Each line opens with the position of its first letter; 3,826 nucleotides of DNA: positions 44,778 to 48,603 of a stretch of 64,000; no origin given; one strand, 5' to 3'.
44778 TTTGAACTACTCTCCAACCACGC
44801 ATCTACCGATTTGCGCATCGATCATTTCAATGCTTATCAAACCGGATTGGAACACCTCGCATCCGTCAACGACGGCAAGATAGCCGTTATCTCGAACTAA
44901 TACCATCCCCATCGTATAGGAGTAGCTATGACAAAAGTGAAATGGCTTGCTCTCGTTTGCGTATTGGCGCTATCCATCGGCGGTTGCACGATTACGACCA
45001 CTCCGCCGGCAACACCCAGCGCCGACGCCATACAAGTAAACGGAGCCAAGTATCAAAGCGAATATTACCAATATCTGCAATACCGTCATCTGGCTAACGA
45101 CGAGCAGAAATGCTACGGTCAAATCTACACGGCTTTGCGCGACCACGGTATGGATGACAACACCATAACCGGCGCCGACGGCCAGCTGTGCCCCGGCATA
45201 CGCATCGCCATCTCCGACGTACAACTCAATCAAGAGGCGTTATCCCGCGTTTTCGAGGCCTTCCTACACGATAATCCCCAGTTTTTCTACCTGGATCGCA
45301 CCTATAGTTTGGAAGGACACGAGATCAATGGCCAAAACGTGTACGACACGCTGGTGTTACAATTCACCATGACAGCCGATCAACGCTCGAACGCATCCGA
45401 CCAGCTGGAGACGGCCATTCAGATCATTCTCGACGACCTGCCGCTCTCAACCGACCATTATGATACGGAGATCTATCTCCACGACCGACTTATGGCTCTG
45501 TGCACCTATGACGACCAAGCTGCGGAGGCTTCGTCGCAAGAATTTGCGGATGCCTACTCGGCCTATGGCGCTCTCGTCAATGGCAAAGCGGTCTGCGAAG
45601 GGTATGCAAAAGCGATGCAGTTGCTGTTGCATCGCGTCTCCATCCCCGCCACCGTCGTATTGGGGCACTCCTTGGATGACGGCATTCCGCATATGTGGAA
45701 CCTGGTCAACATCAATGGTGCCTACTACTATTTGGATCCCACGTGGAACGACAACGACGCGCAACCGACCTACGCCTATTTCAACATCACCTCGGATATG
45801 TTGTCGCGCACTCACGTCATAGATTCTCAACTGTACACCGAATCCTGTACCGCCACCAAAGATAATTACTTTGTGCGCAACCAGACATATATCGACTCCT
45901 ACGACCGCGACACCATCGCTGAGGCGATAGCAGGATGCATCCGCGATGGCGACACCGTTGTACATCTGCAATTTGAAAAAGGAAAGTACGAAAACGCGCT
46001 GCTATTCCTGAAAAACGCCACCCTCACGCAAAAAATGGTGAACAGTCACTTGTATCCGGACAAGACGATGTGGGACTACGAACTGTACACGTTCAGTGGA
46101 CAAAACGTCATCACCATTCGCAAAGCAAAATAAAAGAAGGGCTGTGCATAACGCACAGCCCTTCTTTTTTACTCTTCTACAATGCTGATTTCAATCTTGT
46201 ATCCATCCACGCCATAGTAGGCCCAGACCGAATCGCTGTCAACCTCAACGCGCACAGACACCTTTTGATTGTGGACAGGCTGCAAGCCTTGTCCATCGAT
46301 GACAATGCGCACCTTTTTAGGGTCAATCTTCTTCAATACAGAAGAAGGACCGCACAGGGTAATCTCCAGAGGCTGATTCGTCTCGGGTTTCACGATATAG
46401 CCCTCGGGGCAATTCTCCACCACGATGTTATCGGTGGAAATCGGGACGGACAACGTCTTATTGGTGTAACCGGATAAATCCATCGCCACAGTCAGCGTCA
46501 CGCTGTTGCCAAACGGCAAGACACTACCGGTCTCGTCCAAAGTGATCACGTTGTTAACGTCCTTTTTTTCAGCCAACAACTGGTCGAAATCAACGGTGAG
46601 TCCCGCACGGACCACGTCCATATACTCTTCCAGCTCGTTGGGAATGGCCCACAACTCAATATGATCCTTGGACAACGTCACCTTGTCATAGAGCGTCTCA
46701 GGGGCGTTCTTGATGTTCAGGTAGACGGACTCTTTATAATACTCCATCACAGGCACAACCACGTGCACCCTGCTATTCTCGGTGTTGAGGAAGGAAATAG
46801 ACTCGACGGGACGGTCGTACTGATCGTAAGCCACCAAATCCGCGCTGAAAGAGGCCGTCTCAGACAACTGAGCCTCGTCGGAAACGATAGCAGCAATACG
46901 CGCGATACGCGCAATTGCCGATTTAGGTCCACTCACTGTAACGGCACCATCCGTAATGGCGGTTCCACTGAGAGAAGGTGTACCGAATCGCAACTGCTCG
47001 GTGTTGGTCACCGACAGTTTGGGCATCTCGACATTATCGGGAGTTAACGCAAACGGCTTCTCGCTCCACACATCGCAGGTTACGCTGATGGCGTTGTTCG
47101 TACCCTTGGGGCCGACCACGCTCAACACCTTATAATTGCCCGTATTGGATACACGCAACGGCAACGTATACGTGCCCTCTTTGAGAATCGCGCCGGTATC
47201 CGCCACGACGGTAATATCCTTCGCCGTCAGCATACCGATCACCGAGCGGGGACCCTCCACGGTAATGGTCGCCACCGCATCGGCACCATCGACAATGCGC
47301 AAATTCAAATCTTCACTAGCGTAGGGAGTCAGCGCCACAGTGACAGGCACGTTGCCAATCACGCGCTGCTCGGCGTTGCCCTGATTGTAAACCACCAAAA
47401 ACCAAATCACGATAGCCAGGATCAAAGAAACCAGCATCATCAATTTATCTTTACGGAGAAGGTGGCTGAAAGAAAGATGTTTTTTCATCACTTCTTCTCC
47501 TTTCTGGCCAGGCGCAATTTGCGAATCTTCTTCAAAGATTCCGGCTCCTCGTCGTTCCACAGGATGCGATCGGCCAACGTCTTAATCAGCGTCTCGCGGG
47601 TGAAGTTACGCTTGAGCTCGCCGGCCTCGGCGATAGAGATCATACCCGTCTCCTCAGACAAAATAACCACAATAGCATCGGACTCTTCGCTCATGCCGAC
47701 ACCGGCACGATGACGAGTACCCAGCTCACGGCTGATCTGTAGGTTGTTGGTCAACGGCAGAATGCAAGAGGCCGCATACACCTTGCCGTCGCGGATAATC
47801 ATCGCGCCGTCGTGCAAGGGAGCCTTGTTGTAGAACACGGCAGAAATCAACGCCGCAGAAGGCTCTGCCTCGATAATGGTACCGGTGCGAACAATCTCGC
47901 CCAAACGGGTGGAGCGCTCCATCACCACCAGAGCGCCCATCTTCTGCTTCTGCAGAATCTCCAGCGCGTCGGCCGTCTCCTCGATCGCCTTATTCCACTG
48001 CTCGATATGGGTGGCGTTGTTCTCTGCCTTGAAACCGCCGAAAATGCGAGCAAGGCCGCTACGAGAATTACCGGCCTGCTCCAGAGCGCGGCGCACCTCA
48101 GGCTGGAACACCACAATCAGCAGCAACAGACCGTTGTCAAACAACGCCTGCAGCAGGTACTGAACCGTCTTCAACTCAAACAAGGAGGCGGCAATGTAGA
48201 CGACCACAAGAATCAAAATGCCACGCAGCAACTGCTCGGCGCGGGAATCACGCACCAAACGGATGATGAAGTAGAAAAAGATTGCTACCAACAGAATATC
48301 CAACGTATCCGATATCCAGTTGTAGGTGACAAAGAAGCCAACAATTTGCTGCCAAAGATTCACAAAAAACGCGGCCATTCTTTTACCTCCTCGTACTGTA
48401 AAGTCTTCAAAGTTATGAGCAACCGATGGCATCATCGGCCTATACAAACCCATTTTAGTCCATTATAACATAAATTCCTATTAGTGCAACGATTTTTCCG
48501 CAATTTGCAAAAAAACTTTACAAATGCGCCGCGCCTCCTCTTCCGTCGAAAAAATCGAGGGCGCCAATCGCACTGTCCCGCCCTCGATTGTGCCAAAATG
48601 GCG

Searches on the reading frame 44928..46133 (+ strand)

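Call 34: search_protein_families(library=pfam, proteins=[window:44928-46133:+], max_evalue=0.0001)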
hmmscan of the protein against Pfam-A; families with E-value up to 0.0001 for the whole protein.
window:44928-46133:+ (401 aa): 1 family
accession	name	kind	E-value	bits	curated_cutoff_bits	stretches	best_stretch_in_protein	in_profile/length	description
PF01841.26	Transglut_core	-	6.3e-07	30.1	23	1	179-271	16-108/108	Transglutaminase-like superfamily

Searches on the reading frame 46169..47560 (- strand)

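Call 34: search_protein_families(library=pfam, proteins=[window:46169-47560:-], max_evalue=0.0001)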
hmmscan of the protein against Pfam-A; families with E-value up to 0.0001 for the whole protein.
window:46169-47560:- (463 aa): 1 family
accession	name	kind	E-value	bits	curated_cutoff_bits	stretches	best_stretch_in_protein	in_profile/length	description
PF07949.17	YbbR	-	1.4e-12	48.2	22.3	1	372-440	1-63/81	YbbR-like protein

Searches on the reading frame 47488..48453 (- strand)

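Call 34: search_protein_families(library=pfam, proteins=[window:47488-48453:-], max_evalue=0.0001)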
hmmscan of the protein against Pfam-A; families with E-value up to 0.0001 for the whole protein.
window:47488-48453:- (321 aa): 2 families
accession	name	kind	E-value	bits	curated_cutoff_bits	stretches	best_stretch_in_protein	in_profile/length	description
PF02457.21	DAC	-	8e-41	138.8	27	1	162-279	2-118/119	DisA bacterial checkpoint controller nucleotide-binding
PF19293.4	CdaA_N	-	1.6e-13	51.1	23.8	1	47-120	7-81/81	CdaA N-terminal transmembrane domain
